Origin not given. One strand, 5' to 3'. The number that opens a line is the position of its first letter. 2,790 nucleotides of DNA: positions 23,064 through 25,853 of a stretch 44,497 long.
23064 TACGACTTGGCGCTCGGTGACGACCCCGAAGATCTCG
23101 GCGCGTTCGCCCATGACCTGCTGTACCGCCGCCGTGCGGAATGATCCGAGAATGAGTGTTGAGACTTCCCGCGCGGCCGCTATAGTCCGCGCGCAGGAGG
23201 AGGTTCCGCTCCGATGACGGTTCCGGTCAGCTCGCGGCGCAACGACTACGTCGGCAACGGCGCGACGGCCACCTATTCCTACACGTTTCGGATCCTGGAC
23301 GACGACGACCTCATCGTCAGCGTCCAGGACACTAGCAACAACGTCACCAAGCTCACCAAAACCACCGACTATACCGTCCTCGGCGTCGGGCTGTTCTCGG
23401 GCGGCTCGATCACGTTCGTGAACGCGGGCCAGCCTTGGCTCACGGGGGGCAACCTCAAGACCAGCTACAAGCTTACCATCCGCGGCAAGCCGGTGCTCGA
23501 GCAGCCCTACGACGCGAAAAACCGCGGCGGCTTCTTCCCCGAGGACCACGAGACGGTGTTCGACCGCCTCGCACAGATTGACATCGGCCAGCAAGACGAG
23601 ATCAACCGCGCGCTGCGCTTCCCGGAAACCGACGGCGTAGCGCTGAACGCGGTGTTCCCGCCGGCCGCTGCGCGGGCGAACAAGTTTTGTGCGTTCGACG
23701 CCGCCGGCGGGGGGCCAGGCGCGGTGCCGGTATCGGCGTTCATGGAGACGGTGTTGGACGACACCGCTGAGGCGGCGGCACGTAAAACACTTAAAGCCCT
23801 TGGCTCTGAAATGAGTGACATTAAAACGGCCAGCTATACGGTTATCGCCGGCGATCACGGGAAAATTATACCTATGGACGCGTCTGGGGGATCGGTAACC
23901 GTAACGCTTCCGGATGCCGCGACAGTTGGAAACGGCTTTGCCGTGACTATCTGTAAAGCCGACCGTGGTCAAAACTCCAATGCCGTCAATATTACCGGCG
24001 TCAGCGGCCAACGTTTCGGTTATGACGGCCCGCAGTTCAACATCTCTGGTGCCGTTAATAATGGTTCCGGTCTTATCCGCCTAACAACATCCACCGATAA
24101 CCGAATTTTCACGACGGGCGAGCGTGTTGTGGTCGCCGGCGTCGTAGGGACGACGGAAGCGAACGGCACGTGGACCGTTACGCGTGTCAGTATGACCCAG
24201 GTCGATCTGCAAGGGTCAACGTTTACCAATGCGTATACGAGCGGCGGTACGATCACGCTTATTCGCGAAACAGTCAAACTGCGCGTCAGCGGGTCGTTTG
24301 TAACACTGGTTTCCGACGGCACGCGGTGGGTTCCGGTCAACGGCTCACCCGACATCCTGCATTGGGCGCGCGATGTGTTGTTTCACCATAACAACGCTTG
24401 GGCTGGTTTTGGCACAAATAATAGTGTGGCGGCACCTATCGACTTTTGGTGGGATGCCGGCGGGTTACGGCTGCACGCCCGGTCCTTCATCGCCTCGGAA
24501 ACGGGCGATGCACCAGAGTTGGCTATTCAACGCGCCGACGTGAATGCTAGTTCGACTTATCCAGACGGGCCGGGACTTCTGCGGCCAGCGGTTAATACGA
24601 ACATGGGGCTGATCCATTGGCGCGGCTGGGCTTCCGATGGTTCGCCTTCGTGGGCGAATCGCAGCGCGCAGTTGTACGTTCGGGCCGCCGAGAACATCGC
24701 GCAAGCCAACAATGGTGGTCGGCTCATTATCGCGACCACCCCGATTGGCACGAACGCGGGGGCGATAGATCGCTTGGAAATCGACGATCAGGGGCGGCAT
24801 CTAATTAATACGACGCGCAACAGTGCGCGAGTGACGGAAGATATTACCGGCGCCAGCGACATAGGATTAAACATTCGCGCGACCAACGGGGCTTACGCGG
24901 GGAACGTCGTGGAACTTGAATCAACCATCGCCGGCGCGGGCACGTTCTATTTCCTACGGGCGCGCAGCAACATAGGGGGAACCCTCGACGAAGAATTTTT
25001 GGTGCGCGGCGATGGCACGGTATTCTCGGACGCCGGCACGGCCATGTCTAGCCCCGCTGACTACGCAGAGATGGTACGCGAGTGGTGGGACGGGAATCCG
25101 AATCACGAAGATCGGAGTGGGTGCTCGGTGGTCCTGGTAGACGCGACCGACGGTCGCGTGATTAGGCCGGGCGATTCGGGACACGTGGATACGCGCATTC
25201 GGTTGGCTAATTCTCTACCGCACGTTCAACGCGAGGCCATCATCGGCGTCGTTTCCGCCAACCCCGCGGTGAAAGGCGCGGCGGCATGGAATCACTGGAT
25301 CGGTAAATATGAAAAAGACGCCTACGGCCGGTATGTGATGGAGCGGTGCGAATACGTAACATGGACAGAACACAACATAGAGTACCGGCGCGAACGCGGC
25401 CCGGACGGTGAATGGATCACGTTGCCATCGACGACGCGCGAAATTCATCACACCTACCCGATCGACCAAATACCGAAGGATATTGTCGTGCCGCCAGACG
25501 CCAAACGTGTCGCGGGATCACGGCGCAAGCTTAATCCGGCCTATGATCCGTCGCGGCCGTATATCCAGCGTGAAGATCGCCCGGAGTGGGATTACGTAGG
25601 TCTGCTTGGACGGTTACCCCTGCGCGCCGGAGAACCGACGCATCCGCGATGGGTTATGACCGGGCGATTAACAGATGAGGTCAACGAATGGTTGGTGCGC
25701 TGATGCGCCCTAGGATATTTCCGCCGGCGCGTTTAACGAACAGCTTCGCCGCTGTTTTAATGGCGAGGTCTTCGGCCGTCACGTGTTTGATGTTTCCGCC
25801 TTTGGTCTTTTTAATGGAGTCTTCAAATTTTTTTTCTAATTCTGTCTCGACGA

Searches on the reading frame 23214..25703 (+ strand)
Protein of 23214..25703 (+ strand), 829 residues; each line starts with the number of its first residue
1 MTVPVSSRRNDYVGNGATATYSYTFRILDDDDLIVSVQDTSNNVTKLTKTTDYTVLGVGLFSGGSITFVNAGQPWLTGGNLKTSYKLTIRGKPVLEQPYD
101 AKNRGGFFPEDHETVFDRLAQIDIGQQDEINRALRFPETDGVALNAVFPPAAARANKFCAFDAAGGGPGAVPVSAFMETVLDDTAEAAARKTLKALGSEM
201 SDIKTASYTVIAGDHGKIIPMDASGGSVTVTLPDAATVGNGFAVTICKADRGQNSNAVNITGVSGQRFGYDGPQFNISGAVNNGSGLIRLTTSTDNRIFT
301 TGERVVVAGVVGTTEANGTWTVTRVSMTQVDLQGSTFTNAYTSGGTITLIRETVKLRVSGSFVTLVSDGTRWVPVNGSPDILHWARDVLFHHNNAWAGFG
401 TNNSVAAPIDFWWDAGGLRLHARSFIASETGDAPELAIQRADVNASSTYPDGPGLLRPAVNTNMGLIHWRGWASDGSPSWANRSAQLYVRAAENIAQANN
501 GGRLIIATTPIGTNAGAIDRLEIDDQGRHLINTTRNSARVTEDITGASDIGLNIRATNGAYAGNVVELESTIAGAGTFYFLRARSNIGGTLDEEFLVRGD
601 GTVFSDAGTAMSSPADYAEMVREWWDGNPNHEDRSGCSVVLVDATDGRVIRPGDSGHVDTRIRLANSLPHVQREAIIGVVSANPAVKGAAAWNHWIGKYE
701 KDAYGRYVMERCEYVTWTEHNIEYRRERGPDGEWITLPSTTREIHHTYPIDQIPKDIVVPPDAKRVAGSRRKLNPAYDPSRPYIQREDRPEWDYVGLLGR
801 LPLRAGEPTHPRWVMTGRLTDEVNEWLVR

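Call 25: search_protein_families(library=phrogs, proteins=[window:23214-25703:+], max_evalue=0.001)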
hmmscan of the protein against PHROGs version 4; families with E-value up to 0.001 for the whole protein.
window:23214-25703:+ (829 aa): 16 families
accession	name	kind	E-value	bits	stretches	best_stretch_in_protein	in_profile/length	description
phrog_1640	-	tail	3.4e-28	100.2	1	1-137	1-128/765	tail protein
phrog_13893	-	tail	8.1e-24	84.9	1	1-137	1-128/648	tail protein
phrog_5510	-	tail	1.9e-21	77.2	1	1-122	1-113/789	tail fiber protein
phrog_38237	-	unknown function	1.6e-20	73.9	1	1-135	1-126/697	-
phrog_32960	-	unknown function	1.5e-19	70.8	1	1-135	1-126/762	-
phrog_36601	-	tail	2.7e-19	69.9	1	1-135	15-140/1084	tail fiber protein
phrog_17220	-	unknown function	1.5e-18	67.5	1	1-123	1-114/868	-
phrog_1171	-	tail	3.7e-18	66.4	1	1-137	1-131/954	tail spike protein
phrog_8649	-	unknown function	1e-17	65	1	1-123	1-114/743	-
phrog_5662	-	tail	1.7e-16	60.7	1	1-121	1-112/729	tail fiber protein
phrog_6518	-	tail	7.9e-12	45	1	9-122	6-107/793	tail fiber protein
phrog_30017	-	unknown function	1e-11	44.5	1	1-139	1-129/1025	-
phrog_28871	-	unknown function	2.4e-10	39.9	1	3-120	3-104/946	-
phrog_4775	-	connector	1.9e-08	33.8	1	772-803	792-823/876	pre-neck appendage protein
phrog_4818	-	tail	1.2e-07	31.2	1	2-145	5-141/896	tail fiber protein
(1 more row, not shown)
